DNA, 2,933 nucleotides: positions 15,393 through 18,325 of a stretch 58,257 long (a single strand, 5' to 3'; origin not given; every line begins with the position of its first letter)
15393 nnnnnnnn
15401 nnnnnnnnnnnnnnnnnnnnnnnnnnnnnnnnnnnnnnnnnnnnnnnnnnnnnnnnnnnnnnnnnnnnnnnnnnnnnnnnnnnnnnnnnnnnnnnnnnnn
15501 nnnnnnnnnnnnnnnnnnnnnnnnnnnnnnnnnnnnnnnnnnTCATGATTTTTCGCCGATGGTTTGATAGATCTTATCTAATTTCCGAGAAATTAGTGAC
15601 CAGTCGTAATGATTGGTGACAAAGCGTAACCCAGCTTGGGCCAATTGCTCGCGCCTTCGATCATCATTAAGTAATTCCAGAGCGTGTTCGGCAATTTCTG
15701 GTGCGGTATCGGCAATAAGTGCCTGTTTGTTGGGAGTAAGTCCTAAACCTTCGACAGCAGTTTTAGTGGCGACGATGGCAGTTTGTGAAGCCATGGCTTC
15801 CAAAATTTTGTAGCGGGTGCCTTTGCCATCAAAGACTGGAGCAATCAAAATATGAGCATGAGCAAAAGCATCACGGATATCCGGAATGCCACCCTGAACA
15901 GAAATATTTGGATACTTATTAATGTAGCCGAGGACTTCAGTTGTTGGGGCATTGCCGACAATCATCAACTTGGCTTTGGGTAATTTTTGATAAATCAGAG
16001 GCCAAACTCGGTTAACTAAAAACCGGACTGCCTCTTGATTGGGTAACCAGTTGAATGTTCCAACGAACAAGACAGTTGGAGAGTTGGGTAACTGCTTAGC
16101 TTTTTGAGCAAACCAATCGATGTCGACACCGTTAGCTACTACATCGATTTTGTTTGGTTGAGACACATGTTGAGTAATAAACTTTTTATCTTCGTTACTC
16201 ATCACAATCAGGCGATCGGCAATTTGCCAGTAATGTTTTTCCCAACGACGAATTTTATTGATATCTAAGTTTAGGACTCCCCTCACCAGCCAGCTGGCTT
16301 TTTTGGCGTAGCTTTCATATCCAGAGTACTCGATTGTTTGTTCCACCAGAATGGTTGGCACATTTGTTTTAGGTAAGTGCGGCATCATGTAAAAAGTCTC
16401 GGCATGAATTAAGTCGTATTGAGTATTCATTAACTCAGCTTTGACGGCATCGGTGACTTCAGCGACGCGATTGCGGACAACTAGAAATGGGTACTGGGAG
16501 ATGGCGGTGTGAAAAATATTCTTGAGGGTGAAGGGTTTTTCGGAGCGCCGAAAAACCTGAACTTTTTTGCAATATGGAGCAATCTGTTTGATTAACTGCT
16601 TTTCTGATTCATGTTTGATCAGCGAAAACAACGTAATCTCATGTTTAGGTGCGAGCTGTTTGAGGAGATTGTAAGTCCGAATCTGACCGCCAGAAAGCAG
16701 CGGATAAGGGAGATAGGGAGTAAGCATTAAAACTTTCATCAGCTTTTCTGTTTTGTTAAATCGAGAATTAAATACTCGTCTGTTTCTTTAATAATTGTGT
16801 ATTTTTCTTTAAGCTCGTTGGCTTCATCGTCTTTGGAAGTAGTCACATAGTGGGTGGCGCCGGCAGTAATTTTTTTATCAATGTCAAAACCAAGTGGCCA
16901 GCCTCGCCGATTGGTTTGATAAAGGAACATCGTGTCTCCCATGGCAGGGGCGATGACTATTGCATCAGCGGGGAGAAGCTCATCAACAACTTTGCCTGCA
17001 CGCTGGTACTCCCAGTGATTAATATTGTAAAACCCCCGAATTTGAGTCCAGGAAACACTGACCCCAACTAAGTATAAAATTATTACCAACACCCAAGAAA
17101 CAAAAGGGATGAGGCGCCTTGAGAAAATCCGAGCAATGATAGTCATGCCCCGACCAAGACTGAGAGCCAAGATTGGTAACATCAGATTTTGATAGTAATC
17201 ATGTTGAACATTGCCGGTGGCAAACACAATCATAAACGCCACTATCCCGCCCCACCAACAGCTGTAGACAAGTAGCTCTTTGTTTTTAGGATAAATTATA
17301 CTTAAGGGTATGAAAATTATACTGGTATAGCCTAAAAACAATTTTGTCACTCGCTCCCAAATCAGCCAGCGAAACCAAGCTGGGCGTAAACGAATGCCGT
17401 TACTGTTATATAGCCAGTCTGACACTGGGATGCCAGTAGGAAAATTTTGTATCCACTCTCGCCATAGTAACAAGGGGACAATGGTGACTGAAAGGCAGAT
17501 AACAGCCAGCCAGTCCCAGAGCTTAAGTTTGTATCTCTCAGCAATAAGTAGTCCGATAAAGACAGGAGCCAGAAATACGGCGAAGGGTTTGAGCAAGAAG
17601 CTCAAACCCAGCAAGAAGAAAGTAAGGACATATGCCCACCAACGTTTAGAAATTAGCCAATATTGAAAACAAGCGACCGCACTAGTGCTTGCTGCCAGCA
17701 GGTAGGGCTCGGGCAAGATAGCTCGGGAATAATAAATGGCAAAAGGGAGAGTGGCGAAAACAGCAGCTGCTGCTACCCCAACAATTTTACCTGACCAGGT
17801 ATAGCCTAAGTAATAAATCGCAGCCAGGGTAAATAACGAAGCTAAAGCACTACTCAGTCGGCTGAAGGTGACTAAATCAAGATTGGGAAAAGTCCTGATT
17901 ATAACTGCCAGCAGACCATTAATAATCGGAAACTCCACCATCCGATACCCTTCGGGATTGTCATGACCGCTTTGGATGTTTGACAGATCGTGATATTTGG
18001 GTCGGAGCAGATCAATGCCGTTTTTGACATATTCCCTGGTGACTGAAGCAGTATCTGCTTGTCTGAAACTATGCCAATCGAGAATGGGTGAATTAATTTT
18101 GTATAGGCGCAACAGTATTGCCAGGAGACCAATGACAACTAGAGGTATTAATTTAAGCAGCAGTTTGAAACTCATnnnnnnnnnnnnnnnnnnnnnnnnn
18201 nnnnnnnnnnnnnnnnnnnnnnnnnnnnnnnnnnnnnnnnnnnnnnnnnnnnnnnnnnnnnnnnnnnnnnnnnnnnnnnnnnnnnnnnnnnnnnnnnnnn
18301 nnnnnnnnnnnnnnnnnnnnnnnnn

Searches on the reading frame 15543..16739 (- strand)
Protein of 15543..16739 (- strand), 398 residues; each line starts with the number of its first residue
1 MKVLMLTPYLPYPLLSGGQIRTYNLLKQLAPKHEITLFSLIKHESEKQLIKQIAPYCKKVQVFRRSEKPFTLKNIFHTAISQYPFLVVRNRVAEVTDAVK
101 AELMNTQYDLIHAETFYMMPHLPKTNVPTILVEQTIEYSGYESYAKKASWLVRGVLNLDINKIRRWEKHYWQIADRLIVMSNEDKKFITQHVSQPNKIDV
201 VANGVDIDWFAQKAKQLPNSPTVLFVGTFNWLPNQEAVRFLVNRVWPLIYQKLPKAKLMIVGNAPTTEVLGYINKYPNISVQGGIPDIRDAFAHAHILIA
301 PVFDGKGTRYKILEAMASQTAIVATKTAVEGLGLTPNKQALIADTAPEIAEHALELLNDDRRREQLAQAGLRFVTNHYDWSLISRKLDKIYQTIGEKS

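Call 90: search_protein_families(library=pfam, proteins=[window:15543-16739:-], max_evalue=0.0001)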
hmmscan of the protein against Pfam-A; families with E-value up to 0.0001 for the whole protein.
window:15543-16739:- (398 aa): 4 families
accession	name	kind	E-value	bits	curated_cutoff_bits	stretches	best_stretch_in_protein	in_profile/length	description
PF13692.12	Glyco_trans_1_4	-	1.2e-21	77.9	27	1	221-359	2-142/142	Glycosyl transferases group 1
PF13439.12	Glyco_transf_4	-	1.1e-12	48.8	28.5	1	17-208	3-169/170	Glycosyltransferase Family 4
PF13524.12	Glyco_trans_1_2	-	1.2e-09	38.7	25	1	252-381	11-136/144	Glycosyl transferase-like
PF00534.26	Glycos_transf_1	-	8.7e-09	35.6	26.4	1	218-370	13-169/172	Glycosyl transferases group 1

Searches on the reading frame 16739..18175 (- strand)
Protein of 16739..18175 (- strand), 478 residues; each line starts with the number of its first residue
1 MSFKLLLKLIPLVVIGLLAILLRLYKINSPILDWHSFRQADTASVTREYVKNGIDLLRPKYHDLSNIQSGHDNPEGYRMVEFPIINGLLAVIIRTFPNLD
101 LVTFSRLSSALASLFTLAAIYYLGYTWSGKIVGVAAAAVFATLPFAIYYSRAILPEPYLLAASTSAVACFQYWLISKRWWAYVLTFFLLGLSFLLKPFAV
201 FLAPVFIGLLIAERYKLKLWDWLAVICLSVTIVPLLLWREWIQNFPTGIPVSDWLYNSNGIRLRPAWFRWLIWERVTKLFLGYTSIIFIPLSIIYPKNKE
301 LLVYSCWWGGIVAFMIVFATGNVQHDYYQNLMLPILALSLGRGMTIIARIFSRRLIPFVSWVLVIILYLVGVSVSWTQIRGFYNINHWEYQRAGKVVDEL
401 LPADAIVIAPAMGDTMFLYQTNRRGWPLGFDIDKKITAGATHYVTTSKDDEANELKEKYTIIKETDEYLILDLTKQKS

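Call 72: search_protein_families(library=pfam, proteins=[window:16739-18175:-], max_evalue=0.00001)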
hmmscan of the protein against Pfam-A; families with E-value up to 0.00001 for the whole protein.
window:16739-18175:- (478 aa): 2 families
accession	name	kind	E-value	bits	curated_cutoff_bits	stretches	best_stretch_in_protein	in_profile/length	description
PF13231.12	PMT_2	-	2.2e-08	34.9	26.1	1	106-238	25-160/160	Dolichyl-phosphate-mannose-protein mannosyltransferase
PF02366.24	PMT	-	1.4e-06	28.5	22.7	1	104-238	84-233/245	Dolichyl-phosphate-mannose-protein mannosyltransferase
